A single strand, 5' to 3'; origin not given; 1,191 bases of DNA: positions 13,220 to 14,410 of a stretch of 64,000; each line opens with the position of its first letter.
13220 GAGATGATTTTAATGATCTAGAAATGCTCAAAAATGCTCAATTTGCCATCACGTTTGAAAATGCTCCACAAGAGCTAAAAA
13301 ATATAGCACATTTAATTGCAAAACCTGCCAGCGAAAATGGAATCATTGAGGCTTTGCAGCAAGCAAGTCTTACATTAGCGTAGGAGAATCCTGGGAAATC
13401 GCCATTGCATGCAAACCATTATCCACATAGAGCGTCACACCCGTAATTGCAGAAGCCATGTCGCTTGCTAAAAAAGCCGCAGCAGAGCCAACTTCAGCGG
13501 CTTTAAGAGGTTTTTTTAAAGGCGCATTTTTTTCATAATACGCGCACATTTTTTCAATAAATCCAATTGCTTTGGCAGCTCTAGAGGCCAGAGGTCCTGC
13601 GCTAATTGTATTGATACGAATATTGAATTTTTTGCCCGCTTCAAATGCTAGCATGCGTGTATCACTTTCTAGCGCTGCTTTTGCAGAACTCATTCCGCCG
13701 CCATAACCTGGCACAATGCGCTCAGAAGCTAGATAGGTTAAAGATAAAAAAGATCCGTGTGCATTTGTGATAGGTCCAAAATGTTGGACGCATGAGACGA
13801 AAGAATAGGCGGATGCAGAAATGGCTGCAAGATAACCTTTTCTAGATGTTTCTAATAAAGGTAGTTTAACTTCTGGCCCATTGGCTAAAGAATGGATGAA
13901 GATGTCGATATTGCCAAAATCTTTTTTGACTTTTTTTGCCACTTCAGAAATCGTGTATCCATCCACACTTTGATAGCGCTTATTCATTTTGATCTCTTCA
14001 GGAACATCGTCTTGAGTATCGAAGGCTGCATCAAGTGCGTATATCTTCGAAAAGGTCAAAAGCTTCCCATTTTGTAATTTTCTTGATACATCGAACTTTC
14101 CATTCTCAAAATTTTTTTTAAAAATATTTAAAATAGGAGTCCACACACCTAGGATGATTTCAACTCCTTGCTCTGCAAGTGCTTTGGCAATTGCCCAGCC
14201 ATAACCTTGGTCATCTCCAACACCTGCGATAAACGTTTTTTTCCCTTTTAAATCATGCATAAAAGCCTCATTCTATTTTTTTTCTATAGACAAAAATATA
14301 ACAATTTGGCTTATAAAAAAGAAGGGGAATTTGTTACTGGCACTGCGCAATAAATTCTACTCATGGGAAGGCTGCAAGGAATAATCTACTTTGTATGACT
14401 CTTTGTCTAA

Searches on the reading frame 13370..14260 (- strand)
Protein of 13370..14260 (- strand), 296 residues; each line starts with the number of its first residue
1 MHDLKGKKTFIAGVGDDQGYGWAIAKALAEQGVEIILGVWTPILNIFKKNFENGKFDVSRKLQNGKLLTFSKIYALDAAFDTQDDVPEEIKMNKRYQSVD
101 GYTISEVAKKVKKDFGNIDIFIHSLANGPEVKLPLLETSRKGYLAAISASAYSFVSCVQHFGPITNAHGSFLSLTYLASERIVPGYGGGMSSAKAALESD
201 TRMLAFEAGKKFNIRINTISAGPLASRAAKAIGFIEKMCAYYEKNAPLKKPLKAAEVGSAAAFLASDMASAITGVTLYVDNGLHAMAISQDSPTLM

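Call 99: search_protein_families(library=pfam, proteins=[window:13370-14260:-], max_evalue=0.00001)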
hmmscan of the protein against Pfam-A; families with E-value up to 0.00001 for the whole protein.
window:13370-14260:- (296 aa): 2 families
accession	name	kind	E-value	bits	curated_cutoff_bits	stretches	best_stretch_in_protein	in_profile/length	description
PF13561.12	adh_short_C2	-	2.4e-53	181.6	27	1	103-284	57-236/236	Enoyl-(Acyl carrier protein) reductase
PF00106.31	adh_short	-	4.8e-09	36.4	26.6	1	103-231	63-189/195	short chain dehydrogenase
